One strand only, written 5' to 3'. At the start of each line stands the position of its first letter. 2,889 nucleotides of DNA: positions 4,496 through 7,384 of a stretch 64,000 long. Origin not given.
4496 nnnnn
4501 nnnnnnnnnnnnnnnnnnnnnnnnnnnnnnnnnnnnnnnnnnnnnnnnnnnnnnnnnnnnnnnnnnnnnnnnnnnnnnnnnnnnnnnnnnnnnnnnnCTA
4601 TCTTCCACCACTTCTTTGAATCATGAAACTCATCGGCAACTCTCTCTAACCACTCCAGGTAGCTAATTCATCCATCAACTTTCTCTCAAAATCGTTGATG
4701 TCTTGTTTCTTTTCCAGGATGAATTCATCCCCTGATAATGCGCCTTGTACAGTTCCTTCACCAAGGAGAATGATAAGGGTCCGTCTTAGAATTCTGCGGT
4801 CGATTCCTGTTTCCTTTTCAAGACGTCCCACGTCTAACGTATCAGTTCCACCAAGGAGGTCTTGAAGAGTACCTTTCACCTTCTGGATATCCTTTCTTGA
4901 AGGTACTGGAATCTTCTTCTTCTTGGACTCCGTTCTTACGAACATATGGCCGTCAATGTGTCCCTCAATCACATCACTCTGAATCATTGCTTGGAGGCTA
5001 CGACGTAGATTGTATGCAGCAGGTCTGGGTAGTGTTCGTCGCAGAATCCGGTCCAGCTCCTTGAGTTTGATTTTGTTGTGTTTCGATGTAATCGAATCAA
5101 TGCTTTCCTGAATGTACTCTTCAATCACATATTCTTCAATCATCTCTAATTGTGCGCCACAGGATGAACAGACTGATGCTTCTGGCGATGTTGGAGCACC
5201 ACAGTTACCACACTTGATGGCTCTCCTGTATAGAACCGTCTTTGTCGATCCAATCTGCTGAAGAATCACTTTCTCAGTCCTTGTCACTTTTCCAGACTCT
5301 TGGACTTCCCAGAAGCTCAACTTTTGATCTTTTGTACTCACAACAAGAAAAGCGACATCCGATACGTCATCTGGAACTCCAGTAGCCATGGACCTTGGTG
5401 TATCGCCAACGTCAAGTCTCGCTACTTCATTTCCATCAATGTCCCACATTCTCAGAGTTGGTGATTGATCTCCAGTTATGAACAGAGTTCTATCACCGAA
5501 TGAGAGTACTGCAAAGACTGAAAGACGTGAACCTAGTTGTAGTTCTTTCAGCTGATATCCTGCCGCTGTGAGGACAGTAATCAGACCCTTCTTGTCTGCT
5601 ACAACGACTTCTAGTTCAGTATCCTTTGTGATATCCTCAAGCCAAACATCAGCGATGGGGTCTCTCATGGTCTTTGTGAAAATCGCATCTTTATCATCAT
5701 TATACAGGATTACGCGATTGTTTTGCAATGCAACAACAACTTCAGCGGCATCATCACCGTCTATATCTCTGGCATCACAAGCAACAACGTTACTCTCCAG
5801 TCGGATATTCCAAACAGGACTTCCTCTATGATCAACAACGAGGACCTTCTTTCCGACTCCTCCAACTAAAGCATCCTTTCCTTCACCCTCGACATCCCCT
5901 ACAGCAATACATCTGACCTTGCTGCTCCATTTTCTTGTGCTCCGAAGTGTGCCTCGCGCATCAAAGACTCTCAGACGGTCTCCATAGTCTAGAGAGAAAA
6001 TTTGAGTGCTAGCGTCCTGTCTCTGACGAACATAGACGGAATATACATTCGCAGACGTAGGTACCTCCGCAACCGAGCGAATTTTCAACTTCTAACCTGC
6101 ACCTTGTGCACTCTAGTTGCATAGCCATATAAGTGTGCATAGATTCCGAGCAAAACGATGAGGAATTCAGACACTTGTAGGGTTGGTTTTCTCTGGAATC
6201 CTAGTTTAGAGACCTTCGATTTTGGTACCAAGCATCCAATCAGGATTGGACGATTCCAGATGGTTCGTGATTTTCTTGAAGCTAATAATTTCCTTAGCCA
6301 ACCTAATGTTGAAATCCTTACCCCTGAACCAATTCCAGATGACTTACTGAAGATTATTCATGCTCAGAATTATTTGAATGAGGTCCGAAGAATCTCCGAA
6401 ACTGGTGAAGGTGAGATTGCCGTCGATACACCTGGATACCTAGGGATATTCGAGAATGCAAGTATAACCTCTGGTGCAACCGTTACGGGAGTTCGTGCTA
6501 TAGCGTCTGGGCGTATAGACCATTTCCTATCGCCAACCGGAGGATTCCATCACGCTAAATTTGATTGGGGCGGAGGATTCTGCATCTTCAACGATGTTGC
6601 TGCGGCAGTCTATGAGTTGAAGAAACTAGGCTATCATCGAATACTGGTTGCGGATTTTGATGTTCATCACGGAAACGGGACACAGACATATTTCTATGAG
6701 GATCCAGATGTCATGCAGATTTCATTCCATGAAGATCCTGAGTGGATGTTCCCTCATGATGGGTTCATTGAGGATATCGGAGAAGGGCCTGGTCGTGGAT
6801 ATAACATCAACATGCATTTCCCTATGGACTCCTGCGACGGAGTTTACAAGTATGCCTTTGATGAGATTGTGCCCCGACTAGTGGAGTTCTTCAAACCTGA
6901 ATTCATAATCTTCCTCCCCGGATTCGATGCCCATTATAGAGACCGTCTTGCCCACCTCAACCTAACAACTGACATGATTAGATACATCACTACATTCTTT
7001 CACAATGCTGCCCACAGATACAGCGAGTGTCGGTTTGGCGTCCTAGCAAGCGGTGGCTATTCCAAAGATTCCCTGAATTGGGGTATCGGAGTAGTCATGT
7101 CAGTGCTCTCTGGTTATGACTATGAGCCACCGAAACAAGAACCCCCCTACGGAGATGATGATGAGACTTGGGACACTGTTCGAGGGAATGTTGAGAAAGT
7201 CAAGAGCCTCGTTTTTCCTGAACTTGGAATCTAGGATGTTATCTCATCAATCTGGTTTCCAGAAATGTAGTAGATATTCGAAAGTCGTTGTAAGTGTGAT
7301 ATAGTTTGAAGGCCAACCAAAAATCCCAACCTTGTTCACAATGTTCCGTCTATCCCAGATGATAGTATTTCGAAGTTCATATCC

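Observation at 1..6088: Minus-strand operon: beta-propeller/Zn-ribbon protein plus two paralogous Cache-HAMP sensors, one with a TPR-vWA output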

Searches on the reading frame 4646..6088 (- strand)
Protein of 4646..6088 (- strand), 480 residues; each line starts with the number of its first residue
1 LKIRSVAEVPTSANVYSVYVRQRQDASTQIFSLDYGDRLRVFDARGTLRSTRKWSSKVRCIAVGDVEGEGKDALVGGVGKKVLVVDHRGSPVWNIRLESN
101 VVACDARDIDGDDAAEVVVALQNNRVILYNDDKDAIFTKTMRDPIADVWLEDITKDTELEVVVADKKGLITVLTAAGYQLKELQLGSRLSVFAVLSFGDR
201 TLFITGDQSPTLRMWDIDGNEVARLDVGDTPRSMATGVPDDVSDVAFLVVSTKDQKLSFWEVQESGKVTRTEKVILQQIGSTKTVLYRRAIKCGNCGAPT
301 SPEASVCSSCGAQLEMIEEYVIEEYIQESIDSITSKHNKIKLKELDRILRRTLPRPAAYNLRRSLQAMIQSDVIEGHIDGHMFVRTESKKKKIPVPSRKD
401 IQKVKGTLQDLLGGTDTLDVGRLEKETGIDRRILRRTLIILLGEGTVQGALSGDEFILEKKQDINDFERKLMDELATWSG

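Call 3: search_protein_families(library=pfam, proteins=[window:4646-6088:-], max_evalue=0.1)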
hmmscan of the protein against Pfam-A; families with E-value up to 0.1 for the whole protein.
window:4646-6088:- (480 aa): 17 families
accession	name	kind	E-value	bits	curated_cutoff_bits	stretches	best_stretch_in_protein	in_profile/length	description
PF25292.1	Beta-prop_CGLA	-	2.1e-06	27.9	26.8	1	146-182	32-68/316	Lambda-carrageenase beta-propeller domain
PF13570.13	Beta-prop_ACSF4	-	8.1e-06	25.9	133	1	45-269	80-295/329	Beta-alanine-activating enzyme, beta-propeller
PF13240.11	Zn_Ribbon_1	-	5.3e-05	23.3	25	1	292-314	1-23/23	zinc-ribbon domain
PF13248.11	Zn_ribbon_3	-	0.00086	19.1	27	1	291-313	3-25/26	zinc-ribbon domain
PF12773.13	DZR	-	0.001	19.6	27.3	1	293-315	1-23/45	Double zinc ribbon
PF14783.12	BBS2_Mid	-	0.0017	18.9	27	1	61-171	2-106/108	Ciliary BBSome complex subunit 2, middle region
PF18912.6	DZR_2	-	0.012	15.8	27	1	292-319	9-36/56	Double zinc ribbon domain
PF23409.1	Beta-prop_EML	-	0.014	15.4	88.2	0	159-241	168-251/267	Echinoderm microtubule-associated protein first beta-propeller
PF12172.15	zf-ChsH2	-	0.018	15.2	23.2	1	290-313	11-34/37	ChsH2, rubredoxin-like zinc ribbon domain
PF23743.1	Beta-prop_BBS7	-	0.019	14.7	27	0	89-174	206-298/299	BBS7 beta-propeller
PF23389.1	Beta-prop_WDR19_1st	-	0.024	14.1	27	0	161-229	13-80/325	WDR19 first beta-propeller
PF14781.12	BBS2_N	-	0.036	14.4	26.3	0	218-258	43-83/107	Ciliary BBSome complex subunit 2, N-terminal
PF13517.12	FG-GAP_3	-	0.052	14.6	26.9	0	108-163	1-61/61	FG-GAP-like repeat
PF09297.16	Zn_ribbon_NUD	-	0.064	13.4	24.8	0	293-312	6-29/32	NADH pyrophosphatase zinc ribbon domain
PF24796.1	WDR55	-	0.072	12.5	200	0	170-265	77-169/296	WDR55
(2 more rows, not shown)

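Call 12: find_homologous_proteins(query=window:4646-6088:-, max_evalue=0.001)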
Query window:4646-6088:- (480 aa): 166 proteins with E <= 0.001 among 8000 candidates; the best 120 are listed.
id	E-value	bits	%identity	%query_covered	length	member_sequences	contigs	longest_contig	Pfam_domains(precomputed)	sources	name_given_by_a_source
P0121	0.0e+0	1053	100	100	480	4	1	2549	PF23381.2,PF25292.1,PF13570.14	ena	-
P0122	1.3e-288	975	91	100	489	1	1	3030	PF23381.2,PF25292.1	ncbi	-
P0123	4.2e-288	973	91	100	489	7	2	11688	PF23381.2,PF25292.1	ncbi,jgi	-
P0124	1.4e-287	972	90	100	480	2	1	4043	PF23381.2,PF25292.1,PF13570.14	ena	-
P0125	2.3e-287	971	90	100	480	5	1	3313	PF23381.2,PF25292.1,PF13570.14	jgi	-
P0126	4.4e-287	970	90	100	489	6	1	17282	PF23381.2,PF25292.1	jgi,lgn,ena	-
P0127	8.7e-286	966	90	100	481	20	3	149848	PF23381.2,PF25292.1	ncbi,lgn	ncbi:MAG: hypothetical protein ACFFE2_03430 [Candidatus Thorarchaeota archaeon]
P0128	2.4e-285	964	90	100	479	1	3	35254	PF23381.2,PF25292.1,PF13570.14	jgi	jgi:WD40 repeat protein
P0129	5.3e-285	963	89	100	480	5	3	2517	PF23381.2,PF25292.1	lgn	-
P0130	1.1e-284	962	90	100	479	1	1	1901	PF23381.2,PF25292.1,PF13570.14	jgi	jgi:WD40 repeat protein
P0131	2.4e-284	961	92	97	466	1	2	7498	PF23381.2,PF25292.1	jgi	jgi:WD40 repeat protein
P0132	2.5e-284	961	89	100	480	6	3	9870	PF23381.2,PF25292.1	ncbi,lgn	ncbi:MAG: hypothetical protein ACFFDM_05000 [Candidatus Thorarchaeota archaeon]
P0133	4.4e-284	960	91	98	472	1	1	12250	PF23381.2,PF25292.1,PF13570.14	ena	-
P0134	2.0e-283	958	89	100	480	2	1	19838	PF23381.2,PF25292.1,PF13570.14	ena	-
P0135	7.5e-283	956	90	98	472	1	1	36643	PF23381.2,PF25292.1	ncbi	-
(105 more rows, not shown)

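Call 20: predict_structure(alignment_id=A1)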
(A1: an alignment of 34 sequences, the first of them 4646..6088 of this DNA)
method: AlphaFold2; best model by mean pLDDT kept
length: 480 residues; sequences in the alignment: 34
mean_pLDDT: 84.0   pTM: 0.77
mean pLDDT of the five models: 84.0, 82.4, 81.8, 81.0, 74.5
residues with pLDDT >= 90: 173; 70-90: 249; 50-70: 51; < 50: 7
segments of 3 or more residues with pLDDT < 50: 315-321
pLDDT, mean of each block of 10 residues (from residue 1): 91 91 82 90 93 87 84 90 89 92 88 86 93 82 94 84 96 87 94 86 94 93 94 85 80 95 75 84 67 66 67 54 73 82 83 65 78 82 75 78 86 82 89 89 85 83 85 84
secondary structure, 60 per line:
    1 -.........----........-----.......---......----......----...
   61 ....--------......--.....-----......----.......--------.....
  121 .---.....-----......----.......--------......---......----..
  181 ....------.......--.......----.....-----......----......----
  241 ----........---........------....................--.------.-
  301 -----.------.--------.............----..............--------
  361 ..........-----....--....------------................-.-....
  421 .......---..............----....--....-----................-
elements in order: E2-10 E15-22 E28-34 E38-43 E48-53 E58-64 E73-78 E81-85 E91-96 E101-107 E116-121 E125-129 E135-140 E145-151 E160-165 E169-174 E179-184 E191-197 E200-206 E211-215 E221-226 E231-236 E245-252 E256-263 H270-289 H322-334 E339-341 H342-352 H361-370 E376-379 E382-385 H398-412 E417-419 H420-427 H431-444 E449-452 E455-458 H464-479

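Call 22: fold_search(model_id=the predicted structure, library=pdb)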
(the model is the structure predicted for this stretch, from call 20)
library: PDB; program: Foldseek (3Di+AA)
matches with E <= 10: 1909; with E <= 0.001: 1607
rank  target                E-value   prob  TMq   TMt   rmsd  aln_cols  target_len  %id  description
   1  1q7f_B                2.1e-15  1.00  0.42  0.67   4.7       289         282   16  Brain Tumor NHL domain (released 2003-10-21)
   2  8fh3_B                3.2e-14  1.00  0.41  0.19   4.9       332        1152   14  Human IFT-A complex structures provide molecular insights into ciliary transport (released 2023-02-22)
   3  9n73_LJ               3.7e-14  1.00  0.41  0.41  27.0       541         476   10  SSU processome maturation and disassembly, State G (released 2025-10-29)
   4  9a2d_C                3.9e-14  1.00  0.43  0.18   4.4       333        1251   13  Modeling of the ciliary Intraflagellar transport-A complex (released 2024-05-10)
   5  1erj_B                4.9e-14  1.00  0.41  0.55   4.3       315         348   12  CRYSTAL STRUCTURE OF THE C-TERMINAL WD40 DOMAIN OF TUP1 (released 2000-07-26)
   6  8bbe_C                6.0e-14  1.00  0.42  0.29   5.1       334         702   13  Structure of the IFT-A complex; IFT-A2 module (released 2022-12-21)
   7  7mqa_LJ               7.5e-14  1.00  0.39  0.41  27.6       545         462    9  Cryo-EM structure of the human SSU processome, state post-A1 (released 2021-09-22)
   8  5hqg                  7.9e-14  1.00  0.41  0.56   4.8       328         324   12  WD40 domain of Human E3 Ubiquitin Ligase COP1 (RFWD2) (released 2016-04-20)
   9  8fgw_B                8.3e-14  1.00  0.41  0.19   5.5       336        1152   14  Human IFT-A complex structures provide molecular insights into ciliary transport (released 2023-02-22)
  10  9lu1_E                8.3e-14  1.00  0.40  0.50   5.4       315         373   13  protein structure of DDB1-DDA1-DET1-Ube2e2 bound to COP1 dimer (released 2026-01-28)
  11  8bbg_C                9.8e-14  1.00  0.42  0.18   5.1       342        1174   13  Structure of the IFT-A complex; anterograde IFT-A train model (released 2022-12-21)
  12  1erj_C                1.2e-13  1.00  0.41  0.54   4.3       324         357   13  CRYSTAL STRUCTURE OF THE C-TERMINAL WD40 DOMAIN OF TUP1 (released 2000-07-26)
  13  8gdz_B                1.4e-13  1.00  0.40  0.55   5.0       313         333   12  CryoEM structure of beta-2-adrenergic receptor in complex with nucleotide-free Gs heterotrimer (#1 of 20) (released 2024-03-06)
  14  8qie_Sg               1.8e-13  1.00  0.41  0.61   5.0       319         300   12  CRYO-EM STRUCTURE OF LEISHMANIA MAJOR 80S RIBOSOME : LM32Cs1C1 mutant snoRNA overexpression, class 4 (released 2025-01-01)
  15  5yzv_B                2.3e-13  1.00  0.39  0.61   6.0       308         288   13  Biophysical and structural characterization of the thermostable WD40 domain of a prokaryotic protein, Thermomonospora  (released 2018-10-03)
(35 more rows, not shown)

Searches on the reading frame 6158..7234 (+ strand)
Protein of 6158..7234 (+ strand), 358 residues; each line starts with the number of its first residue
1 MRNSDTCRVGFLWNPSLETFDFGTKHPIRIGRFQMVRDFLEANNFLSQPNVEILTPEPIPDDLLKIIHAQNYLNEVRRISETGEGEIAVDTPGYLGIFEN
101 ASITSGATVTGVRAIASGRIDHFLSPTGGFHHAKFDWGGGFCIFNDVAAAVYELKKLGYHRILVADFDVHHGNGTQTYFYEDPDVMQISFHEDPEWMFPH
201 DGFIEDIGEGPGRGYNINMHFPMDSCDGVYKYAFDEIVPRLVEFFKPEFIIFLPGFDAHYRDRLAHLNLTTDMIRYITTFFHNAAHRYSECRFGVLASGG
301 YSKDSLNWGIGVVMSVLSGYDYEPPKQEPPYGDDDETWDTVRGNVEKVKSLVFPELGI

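Call 46: search_protein_families(library=ncbifam, proteins=[window:6158-7234:+], max_evalue=0.001)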
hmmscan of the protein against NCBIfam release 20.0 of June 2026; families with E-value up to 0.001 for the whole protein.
window:6158-7234:+ (358 aa): 0 families

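Call 74: search_solved_structures(query=window:6158-7234:+, max_evalue=1e-10)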
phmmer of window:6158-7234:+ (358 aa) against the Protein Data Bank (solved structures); distinct sequences matched with E-value up to 1e-10: 136 (the best 60 are shown).
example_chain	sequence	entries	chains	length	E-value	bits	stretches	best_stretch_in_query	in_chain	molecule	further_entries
5g0h_A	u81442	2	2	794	8.5e-58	199.3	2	24-319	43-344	HDAC6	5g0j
5g0i_A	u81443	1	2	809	9.2e-58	199.2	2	24-319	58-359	HDAC6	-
7qno_A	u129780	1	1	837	1e-57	199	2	24-319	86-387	Histone deacetylase 6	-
9k91_A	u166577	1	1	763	5.1e-51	177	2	53-312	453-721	Histone deacetylase 6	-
5g0x_A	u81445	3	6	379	6.4e-45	156.9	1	52-319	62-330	HDAH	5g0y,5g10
5li3_A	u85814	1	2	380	6.4e-45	156.9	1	52-319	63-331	Acetoin utilization protein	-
5g11_A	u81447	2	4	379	2.3e-44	155.1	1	52-319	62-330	HDAH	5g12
5g13_A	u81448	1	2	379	6.2e-44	153.7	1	52-319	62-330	HDAH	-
9gkw_A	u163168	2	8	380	3.8e-41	144.5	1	54-319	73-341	Dimethoate hydrolase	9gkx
1c3r_A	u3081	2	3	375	2e-40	142.2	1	21-307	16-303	HDLP (HISTONE DEACETYLASE-LIKE PROTEIN)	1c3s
1c3p_A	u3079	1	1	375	4e-40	141.1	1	21-307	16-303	PROTEIN (HDLP (HISTONE DEACETYLASE-LIKE PROTEIN))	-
9glb_C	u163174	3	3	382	6e-40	140.6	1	49-323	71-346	Deacetylase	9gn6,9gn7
9gku_A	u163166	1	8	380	8.6e-40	140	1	56-309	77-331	Propanil hydrolase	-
9gn1_A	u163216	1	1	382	6.7e-39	137.1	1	49-323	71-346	Deacetylase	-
9v2w_C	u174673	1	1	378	1.6e-37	132.6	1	2-272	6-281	Histone deacetylase RPD3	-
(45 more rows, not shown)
